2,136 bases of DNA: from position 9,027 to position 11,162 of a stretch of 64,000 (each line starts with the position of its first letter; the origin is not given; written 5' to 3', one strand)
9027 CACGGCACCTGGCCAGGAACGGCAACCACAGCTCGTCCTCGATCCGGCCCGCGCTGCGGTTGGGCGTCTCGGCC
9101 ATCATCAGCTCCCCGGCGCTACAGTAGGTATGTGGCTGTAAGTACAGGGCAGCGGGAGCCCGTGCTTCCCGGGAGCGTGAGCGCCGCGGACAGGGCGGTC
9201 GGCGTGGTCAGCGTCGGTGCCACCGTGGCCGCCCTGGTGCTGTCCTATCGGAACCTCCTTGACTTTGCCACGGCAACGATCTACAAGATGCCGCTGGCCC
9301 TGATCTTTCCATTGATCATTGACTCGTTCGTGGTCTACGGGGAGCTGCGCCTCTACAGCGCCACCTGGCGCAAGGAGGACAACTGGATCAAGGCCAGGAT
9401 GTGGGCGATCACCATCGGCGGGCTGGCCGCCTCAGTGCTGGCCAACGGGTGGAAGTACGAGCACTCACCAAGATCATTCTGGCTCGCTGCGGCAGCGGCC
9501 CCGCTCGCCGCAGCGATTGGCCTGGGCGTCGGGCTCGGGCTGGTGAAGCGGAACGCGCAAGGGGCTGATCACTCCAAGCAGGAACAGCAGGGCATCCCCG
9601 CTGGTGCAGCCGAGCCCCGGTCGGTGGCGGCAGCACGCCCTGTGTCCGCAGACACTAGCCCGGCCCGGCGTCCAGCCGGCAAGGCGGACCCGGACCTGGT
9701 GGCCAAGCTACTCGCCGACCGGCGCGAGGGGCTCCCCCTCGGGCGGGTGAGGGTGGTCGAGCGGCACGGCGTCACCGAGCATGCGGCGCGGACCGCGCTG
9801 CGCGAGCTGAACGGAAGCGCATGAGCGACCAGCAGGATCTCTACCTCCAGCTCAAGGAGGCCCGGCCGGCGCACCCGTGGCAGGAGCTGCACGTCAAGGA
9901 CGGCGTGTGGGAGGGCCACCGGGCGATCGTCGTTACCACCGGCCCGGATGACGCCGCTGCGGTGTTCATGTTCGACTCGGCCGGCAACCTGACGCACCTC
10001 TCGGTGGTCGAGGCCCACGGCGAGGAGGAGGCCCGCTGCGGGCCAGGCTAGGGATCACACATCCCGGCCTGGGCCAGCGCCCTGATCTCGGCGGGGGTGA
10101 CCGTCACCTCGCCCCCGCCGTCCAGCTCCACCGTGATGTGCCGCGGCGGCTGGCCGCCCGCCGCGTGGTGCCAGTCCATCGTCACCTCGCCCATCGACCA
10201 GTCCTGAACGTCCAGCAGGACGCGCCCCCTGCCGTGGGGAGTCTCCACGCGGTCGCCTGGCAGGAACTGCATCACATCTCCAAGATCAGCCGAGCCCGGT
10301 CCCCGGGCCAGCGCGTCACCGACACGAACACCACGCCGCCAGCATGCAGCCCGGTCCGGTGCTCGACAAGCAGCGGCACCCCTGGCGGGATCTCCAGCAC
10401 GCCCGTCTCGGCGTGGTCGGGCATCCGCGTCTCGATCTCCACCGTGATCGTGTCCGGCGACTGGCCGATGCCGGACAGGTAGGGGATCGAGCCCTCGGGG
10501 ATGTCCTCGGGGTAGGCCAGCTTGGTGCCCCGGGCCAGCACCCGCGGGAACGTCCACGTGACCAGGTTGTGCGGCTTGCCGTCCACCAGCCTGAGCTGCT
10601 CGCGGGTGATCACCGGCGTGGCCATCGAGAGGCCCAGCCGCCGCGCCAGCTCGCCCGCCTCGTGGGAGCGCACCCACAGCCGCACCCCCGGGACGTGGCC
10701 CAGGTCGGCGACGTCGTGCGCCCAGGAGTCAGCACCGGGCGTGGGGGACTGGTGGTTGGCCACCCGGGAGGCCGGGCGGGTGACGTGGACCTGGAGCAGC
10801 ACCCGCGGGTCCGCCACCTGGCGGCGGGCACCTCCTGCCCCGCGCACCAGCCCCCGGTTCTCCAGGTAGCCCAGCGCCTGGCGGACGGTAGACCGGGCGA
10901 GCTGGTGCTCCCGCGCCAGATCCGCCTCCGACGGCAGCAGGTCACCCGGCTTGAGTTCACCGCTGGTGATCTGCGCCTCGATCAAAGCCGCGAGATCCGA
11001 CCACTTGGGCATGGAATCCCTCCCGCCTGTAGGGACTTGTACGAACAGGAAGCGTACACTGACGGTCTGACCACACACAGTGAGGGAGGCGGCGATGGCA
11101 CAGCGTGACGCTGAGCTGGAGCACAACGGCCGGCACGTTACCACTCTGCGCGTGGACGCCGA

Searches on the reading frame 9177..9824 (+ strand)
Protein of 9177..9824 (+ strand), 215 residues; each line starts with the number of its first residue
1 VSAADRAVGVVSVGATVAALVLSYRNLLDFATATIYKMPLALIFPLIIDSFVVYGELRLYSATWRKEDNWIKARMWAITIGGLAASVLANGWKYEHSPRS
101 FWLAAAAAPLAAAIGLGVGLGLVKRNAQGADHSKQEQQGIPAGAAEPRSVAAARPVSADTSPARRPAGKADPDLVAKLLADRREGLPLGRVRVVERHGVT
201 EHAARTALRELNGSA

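Call 13: search_protein_families(library=pfam, proteins=[window:9177-9824:+], max_evalue=0.01)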
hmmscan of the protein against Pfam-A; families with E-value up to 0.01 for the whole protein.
window:9177-9824:+ (215 aa): 1 family
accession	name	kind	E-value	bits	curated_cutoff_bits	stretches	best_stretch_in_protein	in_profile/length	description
PF10935.13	DUF2637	-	3.3e-08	34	22.8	1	11-128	6-118/161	Protein of unknown function (DUF2637)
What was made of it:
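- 9177..9824 (+): DUF2637 membrane protein gene, divergent from the RHH gene and a predicted target of the operator. The start could also be the in-frame GTG at 9162. Call 13 (PF10935, E=3e-8).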

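Call 14: search_protein_families(library=phrogs, proteins=[window:9177-9824:+], max_evalue=0.01)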
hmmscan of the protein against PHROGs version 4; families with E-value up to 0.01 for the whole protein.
window:9177-9824:+ (215 aa): 1 family
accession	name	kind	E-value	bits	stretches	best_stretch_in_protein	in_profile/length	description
phrog_733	-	integration and excision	0.0013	19.4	1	10-71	85-140/336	excisionase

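Call 34: find_related_loci(query=window:9177-9824:+, collection=viral_contigs, flank=10000)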
Query window:9177-9824:+ (215 aa) in viral_contigs; peptide patterns used: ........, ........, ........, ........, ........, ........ (x = any residue, [..] = any of these).
14 stretches matched a pattern; 1 encode a relative of the query (tblastn E <= 1e-3); 1 distinct loci.
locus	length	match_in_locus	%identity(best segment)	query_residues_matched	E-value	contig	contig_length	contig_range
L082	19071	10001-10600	52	4-208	8e-50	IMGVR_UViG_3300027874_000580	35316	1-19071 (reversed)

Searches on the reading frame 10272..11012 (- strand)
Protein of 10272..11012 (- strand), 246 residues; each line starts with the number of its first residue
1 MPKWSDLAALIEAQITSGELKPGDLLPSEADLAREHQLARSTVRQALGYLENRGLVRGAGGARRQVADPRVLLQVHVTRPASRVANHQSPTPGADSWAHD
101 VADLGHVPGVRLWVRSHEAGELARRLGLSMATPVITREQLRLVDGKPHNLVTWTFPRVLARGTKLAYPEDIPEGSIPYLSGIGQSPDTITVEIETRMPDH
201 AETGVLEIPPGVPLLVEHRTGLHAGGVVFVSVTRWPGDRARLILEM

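Call 13: search_protein_families(library=pfam, proteins=[window:10272-11012:-], max_evalue=0.01)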
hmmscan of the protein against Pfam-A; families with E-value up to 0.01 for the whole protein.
window:10272-11012:- (246 aa): 5 families
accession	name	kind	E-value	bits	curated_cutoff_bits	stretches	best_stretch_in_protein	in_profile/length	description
PF07702.18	UTRA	-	3.1e-14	53.4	23.8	1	120-240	20-140/141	UTRA domain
PF00392.27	GntR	-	2e-12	47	27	1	7-57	5-55/64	Bacterial regulatory proteins, gntR family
PF09339.16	HTH_IclR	-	0.00018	21.6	22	1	30-57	22-49/52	IclR helix-turn-helix domain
PF12802.13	MarR_2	-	0.00044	20.8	27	1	30-64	24-60/61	MarR family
PF13545.12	HTH_Crp_2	-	0.0029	18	27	1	25-73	21-68/70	Crp-like helix-turn-helix domain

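Call 14: search_protein_families(library=phrogs, proteins=[window:10272-11012:-], max_evalue=0.01)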
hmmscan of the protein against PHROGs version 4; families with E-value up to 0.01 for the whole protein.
window:10272-11012:- (246 aa): 2 families
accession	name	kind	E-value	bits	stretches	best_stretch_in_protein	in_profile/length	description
phrog_10724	-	unknown function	1.8e-29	103.9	1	2-245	7-250/253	-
phrog_9285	-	unknown function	4.7e-13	49.8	1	2-62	27-87/466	-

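Call 25: find_related_loci(query=window:10272-11012:-, collection=viral_contigs, flank=10000)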
Query window:10272-11012:- (246 aa) in viral_contigs; peptide patterns used: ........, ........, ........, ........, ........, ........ (x = any residue, [..] = any of these).
25 stretches matched a pattern; 1 encode a relative of the query (tblastn E <= 1e-3); 1 distinct loci.
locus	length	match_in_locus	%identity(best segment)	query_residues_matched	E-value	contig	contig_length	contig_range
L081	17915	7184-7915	61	4-246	1e-87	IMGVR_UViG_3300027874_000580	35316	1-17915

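Call 45: find_homologous_proteins(query=window:10272-11012:-, max_evalue=1e-10)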
Query window:10272-11012:- (246 aa): 29 proteins with E <= 1e-10 among 6778 candidates.
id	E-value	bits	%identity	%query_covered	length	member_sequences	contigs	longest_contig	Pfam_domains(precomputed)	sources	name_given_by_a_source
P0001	4.6e-158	542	100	100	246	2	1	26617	PF00392.28,PF07702.19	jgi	jgi:GntR family transcriptional regulator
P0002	4.4e-94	333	67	99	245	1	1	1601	PF00392.28,PF07702.19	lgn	-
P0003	4.7e-90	320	66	100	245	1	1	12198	PF00392.28,PF07702.19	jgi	jgi:GntR family transcriptional regulator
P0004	2.6e-82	294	60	100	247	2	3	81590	PF00392.28,PF07702.19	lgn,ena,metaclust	metaclust:\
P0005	6.8e-68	247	55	100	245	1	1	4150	PF00392.28,PF07702.19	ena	-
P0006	6.1e-67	244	54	99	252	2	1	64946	PF00392.28,PF07702.19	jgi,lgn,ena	-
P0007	1.8e-62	229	54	99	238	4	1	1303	PF00392.28,PF07702.19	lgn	-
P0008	5.9e-59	218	52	99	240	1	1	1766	PF00392.28,PF07702.19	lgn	-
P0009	1.2e-57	214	51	97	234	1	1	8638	PF00392.28,PF07702.19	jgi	jgi:GntR family transcriptional regulator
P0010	2.2e-50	190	48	99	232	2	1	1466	PF00392.28,PF07702.19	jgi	jgi:GntR family transcriptional regulator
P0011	1.3e-47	181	45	98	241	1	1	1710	PF00392.28,PF07702.19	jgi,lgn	jgi:GntR family transcriptional regulator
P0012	1.4e-27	115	34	97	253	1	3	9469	PF09339.17,PF00392.28,PF07702.19,PF25213.2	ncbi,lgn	ncbi:MAG: GntR family transcriptional regulator [Pseudonocardiaceae bacterium]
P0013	5.2e-27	113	34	97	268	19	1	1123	PF09339.17,PF00392.28,PF07702.19,PF13545.13,PF25213.2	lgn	-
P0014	1.0e-26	112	58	43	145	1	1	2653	PF00392.28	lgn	-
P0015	3.1e-26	111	36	97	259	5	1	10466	PF13412.13,PF09339.17,PF00392.28,PF07702.19,PF13545.13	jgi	jgi:DNA-binding GntR family transcriptional regulator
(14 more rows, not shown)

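Call 46: find_encoding_contigs(protein=P0004, flank=10000, max_places=3)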
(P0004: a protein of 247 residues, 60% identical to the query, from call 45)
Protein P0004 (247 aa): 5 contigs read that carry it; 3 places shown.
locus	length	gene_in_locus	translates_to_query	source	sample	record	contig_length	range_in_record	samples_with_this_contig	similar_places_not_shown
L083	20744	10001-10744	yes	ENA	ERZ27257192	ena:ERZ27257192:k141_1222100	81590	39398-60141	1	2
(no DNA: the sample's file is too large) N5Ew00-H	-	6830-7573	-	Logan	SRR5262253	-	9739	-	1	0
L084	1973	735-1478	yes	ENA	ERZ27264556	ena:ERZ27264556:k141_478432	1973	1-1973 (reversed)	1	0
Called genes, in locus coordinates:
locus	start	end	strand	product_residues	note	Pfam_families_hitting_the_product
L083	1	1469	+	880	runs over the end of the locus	-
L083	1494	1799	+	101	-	-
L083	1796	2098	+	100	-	-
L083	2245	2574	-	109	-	-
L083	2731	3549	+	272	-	PF08924:Rv2525c_GlyHyd-like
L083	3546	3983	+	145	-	-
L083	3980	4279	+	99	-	-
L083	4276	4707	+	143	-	-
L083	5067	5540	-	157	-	PF01844:HNH, PF14279:HNH_5 (weak)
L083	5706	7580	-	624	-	-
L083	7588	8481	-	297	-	-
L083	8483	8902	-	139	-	-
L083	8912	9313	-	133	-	-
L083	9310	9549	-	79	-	-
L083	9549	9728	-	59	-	-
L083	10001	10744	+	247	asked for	PF00392:GntR, PF07702:UTRA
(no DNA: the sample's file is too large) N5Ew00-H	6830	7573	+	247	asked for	PF00392:GntR, PF07702:UTRA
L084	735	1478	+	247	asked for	PF00392:GntR, PF07702:UTRA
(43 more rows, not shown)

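Call 47: find_encoding_contigs(protein=P0006, flank=10000, max_places=3)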
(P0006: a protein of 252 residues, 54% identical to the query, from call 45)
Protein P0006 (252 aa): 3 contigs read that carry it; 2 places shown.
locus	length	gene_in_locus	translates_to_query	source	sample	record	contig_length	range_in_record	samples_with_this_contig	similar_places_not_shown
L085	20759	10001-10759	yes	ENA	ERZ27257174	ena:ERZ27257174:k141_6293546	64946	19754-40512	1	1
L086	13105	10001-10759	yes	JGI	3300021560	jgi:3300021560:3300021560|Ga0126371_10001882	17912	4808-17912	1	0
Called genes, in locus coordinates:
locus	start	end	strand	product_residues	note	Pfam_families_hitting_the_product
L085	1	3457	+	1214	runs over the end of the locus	-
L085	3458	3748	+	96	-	-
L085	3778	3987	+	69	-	-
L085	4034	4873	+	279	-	PF08924:Rv2525c_GlyHyd-like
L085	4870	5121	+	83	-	-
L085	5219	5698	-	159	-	PF01844:HNH, PF14279:HNH_5 (faint)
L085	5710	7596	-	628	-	-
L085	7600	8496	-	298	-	-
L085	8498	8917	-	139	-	-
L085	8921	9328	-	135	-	-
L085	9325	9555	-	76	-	-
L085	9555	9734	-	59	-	-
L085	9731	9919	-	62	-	-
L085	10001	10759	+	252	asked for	PF00392:GntR, PF07702:UTRA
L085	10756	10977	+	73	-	-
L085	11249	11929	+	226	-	PF10935:DUF2637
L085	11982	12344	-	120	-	-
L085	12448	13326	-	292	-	-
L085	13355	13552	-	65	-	-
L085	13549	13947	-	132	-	-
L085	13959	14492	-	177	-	-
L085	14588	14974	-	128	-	-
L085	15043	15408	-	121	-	-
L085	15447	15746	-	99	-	-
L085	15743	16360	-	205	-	-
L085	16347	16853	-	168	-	-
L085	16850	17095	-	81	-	-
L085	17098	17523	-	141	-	-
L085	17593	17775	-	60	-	-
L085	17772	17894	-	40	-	-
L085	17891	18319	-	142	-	-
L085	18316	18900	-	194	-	-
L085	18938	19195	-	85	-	-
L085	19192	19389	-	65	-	-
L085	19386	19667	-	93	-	-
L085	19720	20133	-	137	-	-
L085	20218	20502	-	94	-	-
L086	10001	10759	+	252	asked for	PF00392:GntR, PF07702:UTRA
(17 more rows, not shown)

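Call 48: find_encoding_contigs(protein=P0003, flank=10000, max_places=3)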
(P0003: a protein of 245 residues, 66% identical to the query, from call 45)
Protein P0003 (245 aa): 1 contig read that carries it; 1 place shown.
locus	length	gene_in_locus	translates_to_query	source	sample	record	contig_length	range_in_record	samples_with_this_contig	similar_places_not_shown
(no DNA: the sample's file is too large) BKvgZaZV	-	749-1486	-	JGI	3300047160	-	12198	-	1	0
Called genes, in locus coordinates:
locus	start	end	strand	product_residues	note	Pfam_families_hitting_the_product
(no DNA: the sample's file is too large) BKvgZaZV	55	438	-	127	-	-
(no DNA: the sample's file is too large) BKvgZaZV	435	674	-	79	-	-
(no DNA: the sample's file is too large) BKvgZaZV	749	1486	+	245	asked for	PF00392:GntR, PF07702:UTRA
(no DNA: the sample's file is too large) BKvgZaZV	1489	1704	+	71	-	-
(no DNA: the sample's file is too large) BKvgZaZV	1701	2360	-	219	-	PF10935:DUF2637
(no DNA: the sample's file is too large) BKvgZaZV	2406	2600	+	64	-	-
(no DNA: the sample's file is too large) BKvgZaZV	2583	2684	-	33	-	-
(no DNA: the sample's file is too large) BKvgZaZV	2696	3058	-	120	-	-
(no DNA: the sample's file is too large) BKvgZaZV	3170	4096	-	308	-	-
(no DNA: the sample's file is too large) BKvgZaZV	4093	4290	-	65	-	-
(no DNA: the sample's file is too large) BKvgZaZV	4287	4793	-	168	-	-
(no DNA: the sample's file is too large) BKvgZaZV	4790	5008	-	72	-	-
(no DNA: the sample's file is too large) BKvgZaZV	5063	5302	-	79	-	-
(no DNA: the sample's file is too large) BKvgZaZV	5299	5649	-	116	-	PF06154:CbeA_antitoxin (weak)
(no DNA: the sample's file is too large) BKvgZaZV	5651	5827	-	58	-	-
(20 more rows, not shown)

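Call 53: find_related_loci(query=A3, collection=viral_contigs, flank=10000)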
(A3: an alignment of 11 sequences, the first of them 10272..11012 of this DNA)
Query A3 (246 aa) in viral_contigs; peptide patterns used: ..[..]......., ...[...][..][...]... (x = any residue, [..] = any of these).
5 stretches matched a pattern; 2 encode a relative of the query (tblastn E <= 1e-3); 2 distinct loci.
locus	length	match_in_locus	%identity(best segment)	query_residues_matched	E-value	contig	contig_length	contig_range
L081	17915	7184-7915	61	4-246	3e-87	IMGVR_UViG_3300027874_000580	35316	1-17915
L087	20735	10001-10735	54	4-246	7e-72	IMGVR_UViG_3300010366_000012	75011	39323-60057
